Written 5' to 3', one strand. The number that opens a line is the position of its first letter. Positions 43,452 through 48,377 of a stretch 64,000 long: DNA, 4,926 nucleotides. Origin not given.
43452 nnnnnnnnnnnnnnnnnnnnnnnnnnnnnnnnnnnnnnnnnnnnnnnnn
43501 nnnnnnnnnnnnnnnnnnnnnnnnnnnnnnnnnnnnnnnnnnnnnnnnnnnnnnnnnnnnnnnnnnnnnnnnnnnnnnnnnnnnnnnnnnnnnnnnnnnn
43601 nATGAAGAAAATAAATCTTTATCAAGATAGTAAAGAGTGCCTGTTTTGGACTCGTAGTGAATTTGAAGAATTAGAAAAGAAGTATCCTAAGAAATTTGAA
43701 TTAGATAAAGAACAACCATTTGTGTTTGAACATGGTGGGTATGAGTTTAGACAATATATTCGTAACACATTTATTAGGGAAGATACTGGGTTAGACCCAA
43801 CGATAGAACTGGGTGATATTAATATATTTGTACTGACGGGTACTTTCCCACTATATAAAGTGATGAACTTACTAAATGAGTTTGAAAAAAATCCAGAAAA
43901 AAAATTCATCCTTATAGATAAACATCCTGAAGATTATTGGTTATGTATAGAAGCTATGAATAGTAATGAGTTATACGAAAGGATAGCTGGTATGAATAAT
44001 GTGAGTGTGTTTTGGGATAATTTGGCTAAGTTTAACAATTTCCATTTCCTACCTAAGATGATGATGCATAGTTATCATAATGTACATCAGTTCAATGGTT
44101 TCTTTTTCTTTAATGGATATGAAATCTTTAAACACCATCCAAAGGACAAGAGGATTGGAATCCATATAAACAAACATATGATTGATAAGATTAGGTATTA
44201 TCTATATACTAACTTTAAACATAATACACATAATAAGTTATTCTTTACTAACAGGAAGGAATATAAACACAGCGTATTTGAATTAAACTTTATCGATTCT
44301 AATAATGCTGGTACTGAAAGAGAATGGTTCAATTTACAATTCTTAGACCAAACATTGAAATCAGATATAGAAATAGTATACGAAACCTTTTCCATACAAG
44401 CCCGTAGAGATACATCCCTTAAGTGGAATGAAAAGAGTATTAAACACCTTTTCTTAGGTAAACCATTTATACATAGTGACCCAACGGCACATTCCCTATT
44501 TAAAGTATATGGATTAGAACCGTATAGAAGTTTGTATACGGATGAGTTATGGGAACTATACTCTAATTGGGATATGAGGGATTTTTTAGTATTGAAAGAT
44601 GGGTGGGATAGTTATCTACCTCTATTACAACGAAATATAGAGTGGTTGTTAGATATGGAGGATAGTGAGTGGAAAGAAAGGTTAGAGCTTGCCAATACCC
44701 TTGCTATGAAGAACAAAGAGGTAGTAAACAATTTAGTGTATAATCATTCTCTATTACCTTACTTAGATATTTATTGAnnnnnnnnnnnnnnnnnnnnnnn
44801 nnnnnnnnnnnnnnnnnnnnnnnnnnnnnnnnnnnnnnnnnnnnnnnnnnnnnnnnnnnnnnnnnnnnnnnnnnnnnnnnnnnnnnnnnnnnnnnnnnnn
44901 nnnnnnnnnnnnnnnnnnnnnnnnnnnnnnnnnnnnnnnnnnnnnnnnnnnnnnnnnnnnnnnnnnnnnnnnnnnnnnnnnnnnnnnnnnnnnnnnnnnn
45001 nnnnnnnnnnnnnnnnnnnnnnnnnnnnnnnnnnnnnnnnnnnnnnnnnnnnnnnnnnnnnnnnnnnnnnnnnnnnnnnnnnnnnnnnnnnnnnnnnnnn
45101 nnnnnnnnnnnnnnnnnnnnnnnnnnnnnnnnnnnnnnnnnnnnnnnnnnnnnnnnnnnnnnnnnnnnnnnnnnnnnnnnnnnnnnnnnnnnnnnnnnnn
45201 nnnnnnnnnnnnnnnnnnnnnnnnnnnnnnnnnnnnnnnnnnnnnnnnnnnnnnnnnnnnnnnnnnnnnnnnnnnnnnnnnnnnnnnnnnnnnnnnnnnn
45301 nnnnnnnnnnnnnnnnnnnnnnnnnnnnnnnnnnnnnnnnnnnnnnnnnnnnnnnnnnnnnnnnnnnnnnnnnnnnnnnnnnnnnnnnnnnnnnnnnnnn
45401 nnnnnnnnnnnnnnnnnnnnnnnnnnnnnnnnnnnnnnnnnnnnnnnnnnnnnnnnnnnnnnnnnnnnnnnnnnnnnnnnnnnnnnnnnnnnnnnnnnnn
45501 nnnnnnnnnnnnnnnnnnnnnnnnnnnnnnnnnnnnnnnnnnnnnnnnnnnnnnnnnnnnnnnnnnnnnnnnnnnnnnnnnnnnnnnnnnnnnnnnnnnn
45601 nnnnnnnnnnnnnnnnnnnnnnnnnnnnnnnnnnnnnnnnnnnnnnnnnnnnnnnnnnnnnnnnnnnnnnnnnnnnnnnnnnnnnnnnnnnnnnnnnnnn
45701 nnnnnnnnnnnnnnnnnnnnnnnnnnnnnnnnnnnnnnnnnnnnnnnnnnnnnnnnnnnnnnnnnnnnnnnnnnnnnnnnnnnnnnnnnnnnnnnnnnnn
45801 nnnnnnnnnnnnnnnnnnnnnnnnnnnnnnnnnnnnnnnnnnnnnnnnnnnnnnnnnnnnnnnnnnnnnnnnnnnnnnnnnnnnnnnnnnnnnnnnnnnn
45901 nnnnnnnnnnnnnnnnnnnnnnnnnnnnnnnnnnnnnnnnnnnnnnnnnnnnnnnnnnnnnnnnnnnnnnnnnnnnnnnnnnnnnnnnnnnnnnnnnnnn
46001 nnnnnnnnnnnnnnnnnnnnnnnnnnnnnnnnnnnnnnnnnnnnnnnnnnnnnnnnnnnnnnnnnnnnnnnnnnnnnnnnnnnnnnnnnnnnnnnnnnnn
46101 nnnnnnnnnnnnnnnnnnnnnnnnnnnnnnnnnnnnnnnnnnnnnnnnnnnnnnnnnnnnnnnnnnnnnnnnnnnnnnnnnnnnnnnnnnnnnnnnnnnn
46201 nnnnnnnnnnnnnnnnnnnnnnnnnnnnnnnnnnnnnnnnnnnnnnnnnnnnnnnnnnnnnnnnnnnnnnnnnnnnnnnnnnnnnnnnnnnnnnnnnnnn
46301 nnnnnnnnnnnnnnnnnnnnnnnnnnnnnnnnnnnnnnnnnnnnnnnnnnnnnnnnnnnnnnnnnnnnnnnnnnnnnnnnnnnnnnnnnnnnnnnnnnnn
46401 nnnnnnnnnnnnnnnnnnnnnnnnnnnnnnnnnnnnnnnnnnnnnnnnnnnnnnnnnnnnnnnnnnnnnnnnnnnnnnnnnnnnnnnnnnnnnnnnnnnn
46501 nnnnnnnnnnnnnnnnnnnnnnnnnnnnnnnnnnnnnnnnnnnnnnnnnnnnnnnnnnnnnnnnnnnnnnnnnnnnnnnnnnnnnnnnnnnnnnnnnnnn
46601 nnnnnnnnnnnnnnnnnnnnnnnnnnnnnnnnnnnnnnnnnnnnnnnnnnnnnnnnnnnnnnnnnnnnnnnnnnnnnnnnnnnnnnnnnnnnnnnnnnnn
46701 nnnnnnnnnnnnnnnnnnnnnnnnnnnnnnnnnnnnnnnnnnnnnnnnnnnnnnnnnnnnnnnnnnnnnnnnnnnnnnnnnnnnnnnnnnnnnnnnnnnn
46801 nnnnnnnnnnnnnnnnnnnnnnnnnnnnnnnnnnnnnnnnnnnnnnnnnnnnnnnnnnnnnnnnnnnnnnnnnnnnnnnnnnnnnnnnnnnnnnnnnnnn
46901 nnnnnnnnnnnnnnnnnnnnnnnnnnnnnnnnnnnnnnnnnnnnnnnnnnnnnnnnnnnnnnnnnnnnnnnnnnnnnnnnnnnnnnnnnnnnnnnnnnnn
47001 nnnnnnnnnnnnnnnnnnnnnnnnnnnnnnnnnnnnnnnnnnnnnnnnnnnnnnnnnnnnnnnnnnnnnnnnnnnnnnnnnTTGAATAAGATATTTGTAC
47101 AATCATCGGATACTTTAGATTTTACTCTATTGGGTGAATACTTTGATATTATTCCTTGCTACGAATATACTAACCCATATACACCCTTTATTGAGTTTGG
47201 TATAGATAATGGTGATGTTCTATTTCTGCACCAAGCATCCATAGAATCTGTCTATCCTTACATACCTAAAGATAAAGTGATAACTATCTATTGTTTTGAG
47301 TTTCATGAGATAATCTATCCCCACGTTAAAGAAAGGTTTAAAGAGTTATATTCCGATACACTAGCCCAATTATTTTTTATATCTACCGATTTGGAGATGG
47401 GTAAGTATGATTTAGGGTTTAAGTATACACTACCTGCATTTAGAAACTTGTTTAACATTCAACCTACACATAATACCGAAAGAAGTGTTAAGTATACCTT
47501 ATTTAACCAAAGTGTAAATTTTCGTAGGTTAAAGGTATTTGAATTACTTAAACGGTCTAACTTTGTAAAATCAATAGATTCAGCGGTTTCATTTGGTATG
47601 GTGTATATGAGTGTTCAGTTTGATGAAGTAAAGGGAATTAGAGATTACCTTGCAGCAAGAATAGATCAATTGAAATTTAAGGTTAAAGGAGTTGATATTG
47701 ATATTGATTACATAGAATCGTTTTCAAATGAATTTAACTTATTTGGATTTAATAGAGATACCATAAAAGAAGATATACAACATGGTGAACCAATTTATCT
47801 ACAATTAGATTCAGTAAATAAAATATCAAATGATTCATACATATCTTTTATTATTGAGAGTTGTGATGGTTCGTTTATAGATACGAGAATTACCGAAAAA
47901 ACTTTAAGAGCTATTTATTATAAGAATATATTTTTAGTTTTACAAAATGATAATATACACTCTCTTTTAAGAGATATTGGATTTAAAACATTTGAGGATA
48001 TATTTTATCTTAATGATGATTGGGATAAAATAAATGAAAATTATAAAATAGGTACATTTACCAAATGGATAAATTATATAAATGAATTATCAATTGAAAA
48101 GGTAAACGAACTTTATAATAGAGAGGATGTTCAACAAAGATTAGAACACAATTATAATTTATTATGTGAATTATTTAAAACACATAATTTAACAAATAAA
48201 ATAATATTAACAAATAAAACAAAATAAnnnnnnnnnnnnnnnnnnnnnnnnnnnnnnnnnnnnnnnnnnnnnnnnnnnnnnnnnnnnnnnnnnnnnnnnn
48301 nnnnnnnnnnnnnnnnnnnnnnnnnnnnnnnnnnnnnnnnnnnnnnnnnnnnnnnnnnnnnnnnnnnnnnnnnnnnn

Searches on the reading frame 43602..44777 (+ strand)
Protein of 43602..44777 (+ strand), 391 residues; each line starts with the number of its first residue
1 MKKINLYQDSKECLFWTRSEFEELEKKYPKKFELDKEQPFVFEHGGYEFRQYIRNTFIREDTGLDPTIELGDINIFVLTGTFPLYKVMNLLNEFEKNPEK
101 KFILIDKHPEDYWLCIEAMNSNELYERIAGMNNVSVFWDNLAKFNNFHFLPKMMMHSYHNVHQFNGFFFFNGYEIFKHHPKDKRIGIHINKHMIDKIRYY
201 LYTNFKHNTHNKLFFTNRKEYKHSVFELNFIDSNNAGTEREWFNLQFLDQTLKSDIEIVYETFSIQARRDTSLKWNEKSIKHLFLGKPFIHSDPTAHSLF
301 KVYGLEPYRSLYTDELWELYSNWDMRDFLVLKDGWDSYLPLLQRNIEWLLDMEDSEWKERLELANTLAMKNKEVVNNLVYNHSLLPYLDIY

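Call 4: search_protein_families(library=pfam, proteins=[window:43602-44777:+], max_evalue=1)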
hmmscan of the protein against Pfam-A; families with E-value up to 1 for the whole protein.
window:43602-44777:+ (391 aa): 1 family
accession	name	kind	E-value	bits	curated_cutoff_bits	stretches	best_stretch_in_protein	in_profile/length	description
PF13475.11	DUF4116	-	0.035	14.1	24.9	1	243-262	14-33/49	Domain of unknown function (DUF4116)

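Call 11: search_protein_families(library=phrogs, proteins=[window:43602-44777:+], max_evalue=0.1)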
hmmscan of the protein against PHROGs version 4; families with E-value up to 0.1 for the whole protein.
window:43602-44777:+ (391 aa): 0 families

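Call 54: predict_structure(alignment_id=A5)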
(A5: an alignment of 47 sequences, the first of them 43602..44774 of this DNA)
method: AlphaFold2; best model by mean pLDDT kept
length: 391 residues; sequences in the alignment: 47
mean_pLDDT: 59.3   pTM: 0.44
mean pLDDT of the five models: 59.3, 56.8, 54.8, 52.2, 51.8
residues with pLDDT >= 90: 31; 70-90: 112; 50-70: 101; < 50: 147
segments of 3 or more residues with pLDDT < 50: 17-19, 126-132, 140-247, 262-273, 328-332, 386-391
pLDDT, mean of each block of 10 residues (from residue 1): 81 53 61 65 79 71 72 77 64 77 65 55 49 56 34 38 33 30 28 38 38 24 26 33 42 74 44 58 83 71 85 87 57 60 85 94 96 82 50 36
secondary structure, 60 per line:
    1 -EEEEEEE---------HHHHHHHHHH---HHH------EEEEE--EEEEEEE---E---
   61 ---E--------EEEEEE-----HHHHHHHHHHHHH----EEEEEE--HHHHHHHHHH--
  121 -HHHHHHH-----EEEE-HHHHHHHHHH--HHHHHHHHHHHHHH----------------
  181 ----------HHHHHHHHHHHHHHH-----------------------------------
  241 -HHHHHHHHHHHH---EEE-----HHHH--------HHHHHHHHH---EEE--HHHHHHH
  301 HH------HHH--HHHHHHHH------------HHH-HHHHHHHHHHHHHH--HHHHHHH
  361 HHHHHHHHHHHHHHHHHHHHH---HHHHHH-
elements in order: E2-8 H18-27 E40-44 E47-53 E73-78 H84-96 E101-106 H109-118 H122-128 E134-137 H139-148 H151-164 H191-205 H242-253 E257-259 H265-268 H277-285 E289-291 H294-302 H314-321 H338-351 H354-381 H385-390

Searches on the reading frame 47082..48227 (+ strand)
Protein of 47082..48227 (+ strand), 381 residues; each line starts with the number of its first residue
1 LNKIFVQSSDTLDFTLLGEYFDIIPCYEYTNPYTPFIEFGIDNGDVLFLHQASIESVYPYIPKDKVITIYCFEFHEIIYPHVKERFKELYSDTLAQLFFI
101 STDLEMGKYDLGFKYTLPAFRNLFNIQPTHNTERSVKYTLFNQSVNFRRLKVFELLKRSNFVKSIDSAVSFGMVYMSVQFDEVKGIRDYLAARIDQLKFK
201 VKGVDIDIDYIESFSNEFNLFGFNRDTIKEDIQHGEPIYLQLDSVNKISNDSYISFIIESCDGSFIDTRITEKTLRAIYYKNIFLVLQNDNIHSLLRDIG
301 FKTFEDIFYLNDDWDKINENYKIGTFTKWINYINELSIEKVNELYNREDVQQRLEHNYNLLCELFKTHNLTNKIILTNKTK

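Call 4: search_protein_families(library=pfam, proteins=[window:47082-48227:+], max_evalue=1)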
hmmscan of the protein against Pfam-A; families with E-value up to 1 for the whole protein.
window:47082-48227:+ (381 aa): 1 family
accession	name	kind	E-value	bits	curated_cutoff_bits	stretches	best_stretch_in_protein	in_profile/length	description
PF18191.6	PnpCD_PnpD_N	-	0.017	15.2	25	1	155-216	41-103/151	Hydroquinone 1,2-dioxygenase large subunit N-terminal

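Call 11: search_protein_families(library=phrogs, proteins=[window:47082-48227:+], max_evalue=0.1)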
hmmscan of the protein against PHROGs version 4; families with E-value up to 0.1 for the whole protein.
window:47082-48227:+ (381 aa): 2 families
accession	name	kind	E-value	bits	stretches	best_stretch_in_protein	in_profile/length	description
phrog_17754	-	unknown function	0.076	14.2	0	184-209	16-41/86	-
phrog_17884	-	unknown function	0.087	14.1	0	293-319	21-47/64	-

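Call 83: find_encoding_contigs(protein=window:47082-48227:+, flank=10000, max_places=2)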
Protein window:47082-48227:+ (381 aa): 17 contigs read that carry it; 2 places shown.
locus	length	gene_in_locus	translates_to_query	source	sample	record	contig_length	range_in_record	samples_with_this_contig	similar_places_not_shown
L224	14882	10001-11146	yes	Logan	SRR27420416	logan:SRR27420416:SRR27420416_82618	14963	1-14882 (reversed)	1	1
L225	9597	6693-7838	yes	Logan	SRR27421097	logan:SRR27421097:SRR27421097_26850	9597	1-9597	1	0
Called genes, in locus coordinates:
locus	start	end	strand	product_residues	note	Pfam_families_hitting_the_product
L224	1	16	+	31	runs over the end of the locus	?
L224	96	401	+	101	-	-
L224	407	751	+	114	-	-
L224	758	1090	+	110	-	-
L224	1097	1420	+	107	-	-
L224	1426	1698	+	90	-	-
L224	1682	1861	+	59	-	-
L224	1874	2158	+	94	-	-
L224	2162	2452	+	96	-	-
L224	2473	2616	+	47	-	-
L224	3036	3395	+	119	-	-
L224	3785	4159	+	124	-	-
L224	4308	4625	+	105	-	PF01541:GIY-YIG (weak)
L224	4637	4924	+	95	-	-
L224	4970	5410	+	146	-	-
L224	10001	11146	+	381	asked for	-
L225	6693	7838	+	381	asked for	-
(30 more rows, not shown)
